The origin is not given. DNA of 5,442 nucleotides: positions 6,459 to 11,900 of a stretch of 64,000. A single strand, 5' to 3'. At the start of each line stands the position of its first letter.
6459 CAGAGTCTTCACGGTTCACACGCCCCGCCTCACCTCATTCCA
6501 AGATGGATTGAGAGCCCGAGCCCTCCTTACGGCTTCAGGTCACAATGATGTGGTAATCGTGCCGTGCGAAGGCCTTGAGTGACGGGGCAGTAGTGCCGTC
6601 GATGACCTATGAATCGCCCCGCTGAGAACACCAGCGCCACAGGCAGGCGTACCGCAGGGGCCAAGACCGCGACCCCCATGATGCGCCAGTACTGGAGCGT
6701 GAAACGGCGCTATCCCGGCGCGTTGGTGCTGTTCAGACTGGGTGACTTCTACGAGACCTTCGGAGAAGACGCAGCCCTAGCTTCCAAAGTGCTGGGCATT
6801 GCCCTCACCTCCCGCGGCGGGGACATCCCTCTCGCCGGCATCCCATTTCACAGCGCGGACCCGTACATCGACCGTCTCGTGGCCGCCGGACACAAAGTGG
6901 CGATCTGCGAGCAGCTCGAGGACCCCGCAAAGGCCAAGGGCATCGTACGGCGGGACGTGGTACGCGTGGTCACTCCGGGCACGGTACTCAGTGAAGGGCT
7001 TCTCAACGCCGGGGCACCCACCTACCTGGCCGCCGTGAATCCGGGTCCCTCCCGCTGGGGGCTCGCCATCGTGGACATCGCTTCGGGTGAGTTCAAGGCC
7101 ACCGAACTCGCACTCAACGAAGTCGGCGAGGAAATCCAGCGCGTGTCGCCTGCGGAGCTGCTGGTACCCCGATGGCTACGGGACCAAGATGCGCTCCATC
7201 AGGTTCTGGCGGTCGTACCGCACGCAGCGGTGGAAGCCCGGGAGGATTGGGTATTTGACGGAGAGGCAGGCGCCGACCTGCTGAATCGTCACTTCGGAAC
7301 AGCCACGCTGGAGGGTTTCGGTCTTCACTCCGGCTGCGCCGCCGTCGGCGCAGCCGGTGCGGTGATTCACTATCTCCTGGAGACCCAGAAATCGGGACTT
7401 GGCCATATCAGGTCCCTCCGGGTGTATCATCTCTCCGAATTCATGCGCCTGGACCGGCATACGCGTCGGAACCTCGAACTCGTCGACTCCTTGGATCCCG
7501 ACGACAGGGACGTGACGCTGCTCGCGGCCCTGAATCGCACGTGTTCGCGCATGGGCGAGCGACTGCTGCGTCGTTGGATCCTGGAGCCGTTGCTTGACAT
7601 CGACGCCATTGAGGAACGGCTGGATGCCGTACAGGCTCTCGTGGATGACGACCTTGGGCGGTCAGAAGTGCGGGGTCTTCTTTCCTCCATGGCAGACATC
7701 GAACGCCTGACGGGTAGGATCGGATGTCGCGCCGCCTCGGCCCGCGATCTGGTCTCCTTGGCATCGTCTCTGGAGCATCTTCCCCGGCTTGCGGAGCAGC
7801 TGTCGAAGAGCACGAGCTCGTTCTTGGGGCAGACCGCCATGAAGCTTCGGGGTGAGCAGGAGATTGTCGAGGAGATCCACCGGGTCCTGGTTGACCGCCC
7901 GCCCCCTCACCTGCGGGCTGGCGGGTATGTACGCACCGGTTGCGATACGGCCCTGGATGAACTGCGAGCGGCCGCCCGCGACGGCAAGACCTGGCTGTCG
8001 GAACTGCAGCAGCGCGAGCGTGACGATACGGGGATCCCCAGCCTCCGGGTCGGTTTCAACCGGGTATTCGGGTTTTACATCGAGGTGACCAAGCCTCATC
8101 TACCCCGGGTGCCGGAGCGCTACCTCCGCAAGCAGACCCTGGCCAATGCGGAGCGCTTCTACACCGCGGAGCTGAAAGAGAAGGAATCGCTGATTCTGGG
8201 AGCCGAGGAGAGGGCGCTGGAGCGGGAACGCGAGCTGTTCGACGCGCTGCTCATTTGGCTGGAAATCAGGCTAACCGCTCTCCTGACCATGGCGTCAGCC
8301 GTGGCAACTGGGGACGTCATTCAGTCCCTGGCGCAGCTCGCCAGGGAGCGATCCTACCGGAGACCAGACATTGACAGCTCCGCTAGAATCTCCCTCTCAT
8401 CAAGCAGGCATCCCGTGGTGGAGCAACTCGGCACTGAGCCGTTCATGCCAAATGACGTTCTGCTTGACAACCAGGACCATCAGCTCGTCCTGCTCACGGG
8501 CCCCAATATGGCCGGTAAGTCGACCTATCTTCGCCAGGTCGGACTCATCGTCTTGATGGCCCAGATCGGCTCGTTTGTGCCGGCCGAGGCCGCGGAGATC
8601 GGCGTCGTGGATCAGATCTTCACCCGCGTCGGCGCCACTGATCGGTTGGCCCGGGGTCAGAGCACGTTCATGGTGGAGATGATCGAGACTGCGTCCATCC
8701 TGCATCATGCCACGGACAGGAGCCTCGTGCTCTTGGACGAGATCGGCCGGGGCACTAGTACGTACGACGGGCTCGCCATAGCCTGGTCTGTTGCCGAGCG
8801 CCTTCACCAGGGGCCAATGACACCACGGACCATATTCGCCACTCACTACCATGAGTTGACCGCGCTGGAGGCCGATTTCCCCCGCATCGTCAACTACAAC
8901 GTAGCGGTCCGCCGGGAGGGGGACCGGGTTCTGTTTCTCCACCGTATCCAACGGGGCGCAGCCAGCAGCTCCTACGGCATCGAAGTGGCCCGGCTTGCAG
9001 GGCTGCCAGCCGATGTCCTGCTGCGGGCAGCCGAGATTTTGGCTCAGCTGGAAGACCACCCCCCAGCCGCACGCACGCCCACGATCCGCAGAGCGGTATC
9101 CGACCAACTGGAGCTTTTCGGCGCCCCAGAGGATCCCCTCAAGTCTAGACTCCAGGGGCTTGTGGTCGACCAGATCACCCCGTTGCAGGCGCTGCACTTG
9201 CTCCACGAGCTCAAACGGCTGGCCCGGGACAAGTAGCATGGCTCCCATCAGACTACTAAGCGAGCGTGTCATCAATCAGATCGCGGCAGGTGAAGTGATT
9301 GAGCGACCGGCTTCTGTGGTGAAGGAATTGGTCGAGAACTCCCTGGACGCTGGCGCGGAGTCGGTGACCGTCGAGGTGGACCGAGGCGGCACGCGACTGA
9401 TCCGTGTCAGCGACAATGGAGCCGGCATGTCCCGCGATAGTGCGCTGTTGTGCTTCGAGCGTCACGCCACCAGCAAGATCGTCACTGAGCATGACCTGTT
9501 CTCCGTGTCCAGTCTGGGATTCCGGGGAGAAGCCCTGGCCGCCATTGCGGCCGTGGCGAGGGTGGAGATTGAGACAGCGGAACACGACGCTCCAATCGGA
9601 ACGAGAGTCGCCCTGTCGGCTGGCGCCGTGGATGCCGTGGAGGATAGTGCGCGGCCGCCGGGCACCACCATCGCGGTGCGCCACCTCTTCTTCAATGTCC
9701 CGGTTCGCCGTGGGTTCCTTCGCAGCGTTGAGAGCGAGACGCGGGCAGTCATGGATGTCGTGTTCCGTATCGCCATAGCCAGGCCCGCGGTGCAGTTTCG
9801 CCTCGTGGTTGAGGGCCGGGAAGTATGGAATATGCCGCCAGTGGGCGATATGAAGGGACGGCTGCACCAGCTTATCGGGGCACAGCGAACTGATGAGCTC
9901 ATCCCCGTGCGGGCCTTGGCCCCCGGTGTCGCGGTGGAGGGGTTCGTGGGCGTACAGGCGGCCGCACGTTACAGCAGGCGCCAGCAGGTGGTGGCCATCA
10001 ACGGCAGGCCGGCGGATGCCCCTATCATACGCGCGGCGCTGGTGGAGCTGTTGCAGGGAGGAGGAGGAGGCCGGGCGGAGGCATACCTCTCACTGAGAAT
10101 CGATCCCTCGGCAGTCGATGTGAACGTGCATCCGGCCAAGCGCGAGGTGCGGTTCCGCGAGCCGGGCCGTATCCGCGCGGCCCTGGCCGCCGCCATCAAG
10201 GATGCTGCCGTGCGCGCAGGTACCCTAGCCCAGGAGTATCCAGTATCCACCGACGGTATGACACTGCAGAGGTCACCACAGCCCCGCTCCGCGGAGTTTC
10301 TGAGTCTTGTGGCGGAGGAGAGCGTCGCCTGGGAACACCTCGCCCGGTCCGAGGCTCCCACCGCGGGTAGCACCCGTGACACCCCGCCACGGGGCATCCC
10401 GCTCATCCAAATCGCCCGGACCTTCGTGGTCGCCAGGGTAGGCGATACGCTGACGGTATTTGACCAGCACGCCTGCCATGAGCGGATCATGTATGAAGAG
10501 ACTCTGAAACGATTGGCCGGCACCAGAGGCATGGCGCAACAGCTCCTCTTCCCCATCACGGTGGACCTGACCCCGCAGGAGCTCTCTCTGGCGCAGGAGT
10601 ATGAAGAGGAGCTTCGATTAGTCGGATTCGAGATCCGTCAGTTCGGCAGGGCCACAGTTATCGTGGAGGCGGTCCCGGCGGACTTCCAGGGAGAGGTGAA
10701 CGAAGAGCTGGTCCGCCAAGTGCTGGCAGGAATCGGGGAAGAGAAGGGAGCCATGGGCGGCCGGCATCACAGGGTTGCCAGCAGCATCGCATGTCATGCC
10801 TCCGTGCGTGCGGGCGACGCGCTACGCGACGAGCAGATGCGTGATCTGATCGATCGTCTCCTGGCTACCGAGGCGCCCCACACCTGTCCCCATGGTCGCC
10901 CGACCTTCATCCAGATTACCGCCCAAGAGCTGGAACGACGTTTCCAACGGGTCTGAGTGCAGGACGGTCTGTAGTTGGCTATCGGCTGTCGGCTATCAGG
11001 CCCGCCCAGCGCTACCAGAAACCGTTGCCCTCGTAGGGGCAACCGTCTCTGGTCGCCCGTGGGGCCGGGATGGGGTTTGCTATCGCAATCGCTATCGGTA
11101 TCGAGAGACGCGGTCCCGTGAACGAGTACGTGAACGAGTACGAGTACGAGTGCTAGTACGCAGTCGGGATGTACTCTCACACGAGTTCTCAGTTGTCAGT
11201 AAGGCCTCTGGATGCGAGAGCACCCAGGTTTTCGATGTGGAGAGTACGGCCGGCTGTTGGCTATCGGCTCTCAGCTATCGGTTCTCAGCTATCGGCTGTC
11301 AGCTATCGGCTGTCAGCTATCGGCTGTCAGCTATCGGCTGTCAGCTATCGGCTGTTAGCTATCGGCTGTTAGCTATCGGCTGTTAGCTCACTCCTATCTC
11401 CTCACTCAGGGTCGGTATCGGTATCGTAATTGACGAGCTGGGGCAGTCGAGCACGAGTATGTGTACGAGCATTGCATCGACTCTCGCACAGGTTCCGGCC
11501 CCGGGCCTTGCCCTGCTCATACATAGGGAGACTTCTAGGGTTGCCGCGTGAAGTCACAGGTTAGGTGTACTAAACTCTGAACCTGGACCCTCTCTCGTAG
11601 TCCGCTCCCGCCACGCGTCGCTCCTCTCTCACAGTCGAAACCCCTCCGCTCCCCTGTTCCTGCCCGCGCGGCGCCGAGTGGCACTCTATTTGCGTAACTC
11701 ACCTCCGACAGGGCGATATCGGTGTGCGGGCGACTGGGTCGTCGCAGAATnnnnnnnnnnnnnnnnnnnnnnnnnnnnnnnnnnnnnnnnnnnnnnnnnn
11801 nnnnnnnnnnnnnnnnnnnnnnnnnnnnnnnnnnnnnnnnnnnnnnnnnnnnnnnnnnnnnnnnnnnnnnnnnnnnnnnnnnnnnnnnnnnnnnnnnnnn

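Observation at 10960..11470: Mosaic, modular intergenic repeat family (4 copies in 64 kb), one copy inverted 45 kb away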

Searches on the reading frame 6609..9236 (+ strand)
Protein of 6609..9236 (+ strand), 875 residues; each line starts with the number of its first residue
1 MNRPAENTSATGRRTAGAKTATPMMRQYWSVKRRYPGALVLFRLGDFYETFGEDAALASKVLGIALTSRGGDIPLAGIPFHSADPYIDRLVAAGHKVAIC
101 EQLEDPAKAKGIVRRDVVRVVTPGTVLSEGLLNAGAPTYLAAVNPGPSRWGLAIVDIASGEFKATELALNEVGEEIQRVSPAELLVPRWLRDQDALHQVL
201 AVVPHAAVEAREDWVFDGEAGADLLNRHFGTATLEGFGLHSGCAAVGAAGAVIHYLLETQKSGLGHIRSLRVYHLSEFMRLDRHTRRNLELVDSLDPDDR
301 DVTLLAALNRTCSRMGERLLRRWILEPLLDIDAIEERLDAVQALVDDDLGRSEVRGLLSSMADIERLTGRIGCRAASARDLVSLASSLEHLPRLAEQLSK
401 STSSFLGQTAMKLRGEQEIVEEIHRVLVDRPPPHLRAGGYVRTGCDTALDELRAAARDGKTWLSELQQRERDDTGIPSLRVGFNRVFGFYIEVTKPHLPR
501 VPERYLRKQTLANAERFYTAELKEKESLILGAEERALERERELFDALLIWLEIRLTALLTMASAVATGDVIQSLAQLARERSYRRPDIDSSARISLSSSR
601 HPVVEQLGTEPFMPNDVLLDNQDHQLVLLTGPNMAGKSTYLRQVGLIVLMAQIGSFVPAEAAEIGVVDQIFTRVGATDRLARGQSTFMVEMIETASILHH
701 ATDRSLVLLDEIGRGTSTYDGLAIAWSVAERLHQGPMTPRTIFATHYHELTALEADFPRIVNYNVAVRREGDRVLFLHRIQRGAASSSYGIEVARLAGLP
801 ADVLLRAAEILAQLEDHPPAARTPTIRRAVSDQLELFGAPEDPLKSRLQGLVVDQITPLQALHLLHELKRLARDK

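Call 66: search_protein_families(library=pfam, proteins=[window:6609-9236:+], max_evalue=0.00001)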
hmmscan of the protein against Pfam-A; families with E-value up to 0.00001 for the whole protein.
window:6609-9236:+ (875 aa): 5 families
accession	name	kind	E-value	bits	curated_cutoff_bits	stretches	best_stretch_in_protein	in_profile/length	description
PF00488.27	MutS_V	-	5.3e-84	281.3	30.2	1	628-815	2-188/188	MutS domain V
PF05192.23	MutS_III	-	1e-43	150.4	34.1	1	284-575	1-194/194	MutS domain III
PF01624.25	MutS_I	-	1.1e-40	138.8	20.6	1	22-129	1-112/113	MutS domain I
PF05190.23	MutS_IV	-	1.3e-27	96.3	22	1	444-535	1-92/92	MutS family domain IV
PF05188.22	MutS_II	-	2.9e-22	79.9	25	1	139-268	2-133/133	MutS domain II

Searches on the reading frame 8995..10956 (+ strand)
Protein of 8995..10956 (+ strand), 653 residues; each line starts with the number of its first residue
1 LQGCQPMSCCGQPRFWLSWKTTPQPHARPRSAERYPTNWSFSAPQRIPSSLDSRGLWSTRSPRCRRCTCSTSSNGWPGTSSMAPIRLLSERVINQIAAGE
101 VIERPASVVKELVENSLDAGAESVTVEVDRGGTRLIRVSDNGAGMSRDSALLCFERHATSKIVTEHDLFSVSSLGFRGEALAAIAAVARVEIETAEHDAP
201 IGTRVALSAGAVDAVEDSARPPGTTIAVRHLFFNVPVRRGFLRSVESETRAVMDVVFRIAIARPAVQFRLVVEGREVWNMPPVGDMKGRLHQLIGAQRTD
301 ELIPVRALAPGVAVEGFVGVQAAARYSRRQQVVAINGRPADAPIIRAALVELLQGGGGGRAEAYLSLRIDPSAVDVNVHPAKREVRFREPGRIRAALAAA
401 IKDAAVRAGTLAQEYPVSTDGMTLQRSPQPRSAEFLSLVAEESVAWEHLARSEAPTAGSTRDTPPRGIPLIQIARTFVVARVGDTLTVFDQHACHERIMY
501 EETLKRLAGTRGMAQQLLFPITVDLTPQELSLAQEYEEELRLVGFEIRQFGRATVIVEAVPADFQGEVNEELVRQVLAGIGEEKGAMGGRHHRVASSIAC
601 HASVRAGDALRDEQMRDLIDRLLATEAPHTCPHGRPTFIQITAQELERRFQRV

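Call 13: search_protein_families(library=pfam, proteins=[window:8995-10956:+])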
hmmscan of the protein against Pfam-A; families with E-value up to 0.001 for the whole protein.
window:8995-10956:+ (653 aa): 4 families
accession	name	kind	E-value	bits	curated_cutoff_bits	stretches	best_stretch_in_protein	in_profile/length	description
PF08676.16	MutL_C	-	1.5e-34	119.2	25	1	471-610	2-142/142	MutL C terminal dimerisation domain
PF01119.25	DNA_mis_repair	-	2e-21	76.2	26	1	292-404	3-117/119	DNA mismatch repair protein, C-terminal domain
PF13589.12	HATPase_c_3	-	1.7e-11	44.8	25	1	106-199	4-97/137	Histidine kinase-, DNA gyrase B-, and HSP90-like ATPase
PF02518.31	HATPase_c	-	1.8e-07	32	26.4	1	103-165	4-64/111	Histidine kinase-, DNA gyrase B-, and HSP90-like ATPase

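Call 16: find_homologous_proteins(query=window:8995-10956:+, max_evalue=1e-50)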
Query window:8995-10956:+ (653 aa): 7992 proteins with E <= 1e-50 among 8000 candidates; the best 120 are listed.
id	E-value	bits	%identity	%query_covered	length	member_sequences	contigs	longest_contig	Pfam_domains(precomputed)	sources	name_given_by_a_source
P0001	0.0e+0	1227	100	88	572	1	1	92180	PF01119.26,PF08676.17,PF02518.32,PF13589.13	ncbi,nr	ncbi:DNA mismatch repair endonuclease MutL [Candidatus Fermentibacteria bacterium]|nr:DNA mismatch r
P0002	2.8e-266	903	74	87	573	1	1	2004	PF01119.26,PF08676.17,PF02518.32,PF13589.13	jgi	-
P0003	1.0e-254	865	71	87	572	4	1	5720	PF01119.26,PF08676.17,PF02518.32,PF13589.13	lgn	-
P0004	7.1e-247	839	70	87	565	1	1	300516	PF01119.26,PF08676.17,PF02518.32,PF13589.13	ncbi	-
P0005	1.8e-232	792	73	78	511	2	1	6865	PF01119.26,PF08676.17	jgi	jgi:DNA mismatch repair protein MutL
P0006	7.3e-212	723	59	86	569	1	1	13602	PF01119.26,PF08676.17,PF02518.32,PF13589.13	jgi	jgi:DNA mismatch repair protein MutL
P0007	2.6e-211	722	59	87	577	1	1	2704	PF01119.26,PF08676.17,PF13589.13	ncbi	-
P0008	4.1e-210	718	58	87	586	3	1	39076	PF01119.26,PF08676.17,PF02518.32,PF13589.13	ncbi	-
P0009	4.5e-191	655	53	88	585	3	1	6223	PF01119.26,PF08676.17,PF02518.32,PF13589.13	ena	-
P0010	5.6e-191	654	53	88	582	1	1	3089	PF01119.26,PF08676.17,PF02518.32,PF13589.13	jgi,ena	-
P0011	3.0e-120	421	41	87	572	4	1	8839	PF01119.26,PF08676.17,PF02518.32,PF13589.13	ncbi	-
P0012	6.1e-120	420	44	87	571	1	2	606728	PF01119.26,PF08676.17,PF02518.32,PF13589.13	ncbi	-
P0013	1.4e-118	415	42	87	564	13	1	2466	PF01119.26,PF08676.17,PF02518.32,PF13589.13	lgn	-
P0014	1.4e-117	412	43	87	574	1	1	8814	PF01119.26,PF08676.17,PF02518.32,PF13589.13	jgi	-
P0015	4.2e-117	410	40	87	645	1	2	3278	PF01119.26,PF08676.17,PF02518.32,PF13589.13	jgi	jgi:DNA mismatch repair protein MutL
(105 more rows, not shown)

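Call 17: find_encoding_contigs(protein=P0001, flank=10000, max_places=5)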
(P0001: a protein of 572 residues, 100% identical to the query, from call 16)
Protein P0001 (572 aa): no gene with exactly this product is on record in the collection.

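Call 18: find_encoding_contigs(protein=P0004, flank=10000, max_places=5)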
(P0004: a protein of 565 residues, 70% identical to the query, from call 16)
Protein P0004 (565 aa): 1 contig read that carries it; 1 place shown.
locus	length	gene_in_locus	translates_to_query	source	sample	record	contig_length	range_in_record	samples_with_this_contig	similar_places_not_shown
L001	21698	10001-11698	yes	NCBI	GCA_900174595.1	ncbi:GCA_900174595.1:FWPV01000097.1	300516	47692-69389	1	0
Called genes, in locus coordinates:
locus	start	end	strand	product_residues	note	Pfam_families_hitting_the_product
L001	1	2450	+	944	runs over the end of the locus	PF14559:TPR_19 (weak), PF07719:TPR_2 (faint), PF13181:TPR_8 (faint), PF13414:TPR_11 (faint), PF13428:TPR_14 (faint), PF13432:TPR_16, PF14559:TPR_19 (weak), PF16841:CBM60, +1 more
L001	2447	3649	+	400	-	PF04932:Wzy_C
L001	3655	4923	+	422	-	PF00919:UPF0004, PF04055:Radical_SAM, PF01938:TRAM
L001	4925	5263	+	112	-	PF06305:LapA_dom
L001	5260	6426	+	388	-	PF13428:TPR_14 (faint), PF07719:TPR_2 (faint), PF13181:TPR_8 (faint), PF13414:TPR_11 (faint), PF13432:TPR_16, PF14559:TPR_19 (weak)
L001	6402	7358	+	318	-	PF13428:TPR_14 (faint), PF05036:SPOR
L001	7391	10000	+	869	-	PF01624:MutS_I, PF05188:MutS_II, PF05192:MutS_III, PF27441:MutS_C (faint), PF05190:MutS_IV, PF00488:MutS_V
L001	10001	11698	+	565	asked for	PF02518:HATPase_c, PF13589:HATPase_c_3, PF01119:DNA_mis_repair, PF08676:MutL_C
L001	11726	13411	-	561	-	PF00128:Alpha-amylase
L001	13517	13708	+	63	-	PF02416:TatA_B_E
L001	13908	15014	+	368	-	-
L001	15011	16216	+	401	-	-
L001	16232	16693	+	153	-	PF01957:NfeD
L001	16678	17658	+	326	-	PF01145:Band_7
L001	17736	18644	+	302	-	PF13623:SurA_N_2 (faint), PF13624:SurA_N_3 (faint), PF13145:Rotamase_2, PF13616:Rotamase_3, PF00639:Rotamase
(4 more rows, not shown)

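Call 47: find_encoding_contigs(protein=P0005, flank=10000, max_places=3)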
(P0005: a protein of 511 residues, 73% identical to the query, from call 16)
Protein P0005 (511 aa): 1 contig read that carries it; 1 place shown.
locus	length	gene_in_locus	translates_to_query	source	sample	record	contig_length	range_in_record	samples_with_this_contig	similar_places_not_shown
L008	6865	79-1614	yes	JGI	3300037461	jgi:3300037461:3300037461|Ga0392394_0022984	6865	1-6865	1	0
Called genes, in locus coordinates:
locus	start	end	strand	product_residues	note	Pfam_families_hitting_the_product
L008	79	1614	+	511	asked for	PF01119:DNA_mis_repair, PF08676:MutL_C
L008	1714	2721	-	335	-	PF00892:EamA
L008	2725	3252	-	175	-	-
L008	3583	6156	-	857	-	PF19313:DUF5916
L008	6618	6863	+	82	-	?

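Call 48: find_encoding_contigs(protein=P0003, flank=10000, max_places=3)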
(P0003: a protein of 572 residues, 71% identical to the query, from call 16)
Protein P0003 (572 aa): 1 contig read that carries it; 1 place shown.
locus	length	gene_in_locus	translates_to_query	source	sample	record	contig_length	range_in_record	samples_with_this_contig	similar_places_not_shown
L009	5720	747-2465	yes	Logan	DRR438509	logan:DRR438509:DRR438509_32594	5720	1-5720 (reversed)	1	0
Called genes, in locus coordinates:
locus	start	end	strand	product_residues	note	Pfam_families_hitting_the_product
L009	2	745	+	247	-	?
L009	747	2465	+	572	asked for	PF02518:HATPase_c, PF13589:HATPase_c_3, PF01119:DNA_mis_repair, PF08676:MutL_C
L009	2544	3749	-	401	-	PF12832:MFS_1_like (faint), PF07690:MFS_1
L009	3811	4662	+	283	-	-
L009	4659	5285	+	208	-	-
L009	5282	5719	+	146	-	?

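Call 53: list_cluster_members(proteins=[P0001])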
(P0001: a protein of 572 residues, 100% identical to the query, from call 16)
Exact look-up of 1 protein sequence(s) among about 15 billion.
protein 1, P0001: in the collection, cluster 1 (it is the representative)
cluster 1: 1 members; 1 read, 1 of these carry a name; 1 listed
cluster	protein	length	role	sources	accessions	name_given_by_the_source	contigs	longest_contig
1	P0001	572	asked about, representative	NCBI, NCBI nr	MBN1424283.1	DNA mismatch repair endonuclease MutL [Candidatus Fermentibacteria bacterium]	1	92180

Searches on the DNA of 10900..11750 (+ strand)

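Call 40: search_rna_families(source=window, start=10900, end=11750, threshold=evalue, max_evalue=5)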
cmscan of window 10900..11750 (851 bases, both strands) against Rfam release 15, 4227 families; matches with E-value up to 5: 5.
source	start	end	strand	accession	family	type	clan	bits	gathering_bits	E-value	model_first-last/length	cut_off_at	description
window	11288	11387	+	RF03444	MIR5635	Gene; miRNA;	-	20.5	149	0.37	1-182/182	no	MIR5635 microRNA precursor family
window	11297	11392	+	RF04214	MIR7526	Gene; miRNA;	-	19.8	110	0.38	1-113/113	no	MIR7526 microRNA precursor family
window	11291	11384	+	RF03443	mir-2131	Gene; miRNA;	-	16.8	92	3.7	1-89/89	no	mir-2131 microRNA precursor family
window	11315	11388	+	RF00711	mir-449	Gene; miRNA;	CL00087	15.5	60.4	3.5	1-86/86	no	mir-449 microRNA precursor family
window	11299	11355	+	RF00131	mir-30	Gene; miRNA;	-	15.3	50.2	3.1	1-77/77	no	mir-30 microRNA precursor family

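Call 70: search_dna_similar(query=window:10940-11600:+, collection=plasmids, mode=distant, max_evalue=0.001, max_rows=10)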
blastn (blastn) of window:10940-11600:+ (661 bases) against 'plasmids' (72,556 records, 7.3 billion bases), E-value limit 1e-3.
Records with a match: 2; places in all: 2; records where one place covers at least 80% of the query: 0.
Best place of each record, by identity: 80-90% 1; 60-80% 1.
By first word of the organism name: Thiothrix 1; Streptomyces 1.
By predicted mobility (MOB-suite, as given by PLSDB): non-mobilizable 1; mobilizable 1.
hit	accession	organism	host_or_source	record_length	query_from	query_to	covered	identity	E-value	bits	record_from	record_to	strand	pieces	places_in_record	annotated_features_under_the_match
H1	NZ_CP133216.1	Thiothrix subterranea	hydrogen sulfide spring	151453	313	437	19%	73.6%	3e-11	78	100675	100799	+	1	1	hypothetical protein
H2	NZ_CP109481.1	Streptomyces sp. NBC_01450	-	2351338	320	379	9%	83.3%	2e-7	64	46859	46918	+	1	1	none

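Call 72: get_annotated_region(hit=H1, flank=1500)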
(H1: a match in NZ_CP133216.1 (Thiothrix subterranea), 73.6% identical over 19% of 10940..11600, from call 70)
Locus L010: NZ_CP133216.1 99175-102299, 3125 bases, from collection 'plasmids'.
description: Thiothrix subterranea strain DNT52 plasmid pThsubDNT52_1, complete sequence
organism: Thiothrix subterranea (NCBI taxid 2735563)
taxonomy: Bacteria; Pseudomonadota; Gammaproteobacteria; Thiotrichales; Thiotrichaceae; Thiothrix; Thiothrix subterranea
host: -; source: hydrogen sulfide spring; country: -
typing (MOB-suite, as given by PLSDB): non-mobilizable
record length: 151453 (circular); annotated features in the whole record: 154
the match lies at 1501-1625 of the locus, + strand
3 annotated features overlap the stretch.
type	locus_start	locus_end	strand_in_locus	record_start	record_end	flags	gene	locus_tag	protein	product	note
CDS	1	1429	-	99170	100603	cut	-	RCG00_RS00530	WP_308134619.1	site-specific DNA-methyltransferase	GO:0006306 - DNA methylation [Evidence IEA]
CDS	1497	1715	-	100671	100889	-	-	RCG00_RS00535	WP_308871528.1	hypothetical protein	-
CDS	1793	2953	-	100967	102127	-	-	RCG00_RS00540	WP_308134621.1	hypothetical protein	-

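Call 73: get_annotated_region(hit=H2, flank=1500)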
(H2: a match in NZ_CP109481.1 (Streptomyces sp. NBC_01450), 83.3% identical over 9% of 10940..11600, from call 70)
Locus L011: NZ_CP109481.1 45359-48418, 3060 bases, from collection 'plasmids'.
description: Streptomyces sp. NBC_01450 plasmid unnamed1, complete sequence
organism: Streptomyces sp. NBC_01450 (NCBI taxid 2903871)
taxonomy: Bacteria; Actinomycetota; Actinomycetes; Kitasatosporales; Streptomycetaceae; Streptomyces; Streptomyces sp. NBC 01450
host: -; source: -; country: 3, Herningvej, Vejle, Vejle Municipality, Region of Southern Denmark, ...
typing (MOB-suite, as given by PLSDB): mobilizable; replicon rep_cluster_1879,rep_cluster_1910,rep_cluster_43; relaxase MOBP,MOBP
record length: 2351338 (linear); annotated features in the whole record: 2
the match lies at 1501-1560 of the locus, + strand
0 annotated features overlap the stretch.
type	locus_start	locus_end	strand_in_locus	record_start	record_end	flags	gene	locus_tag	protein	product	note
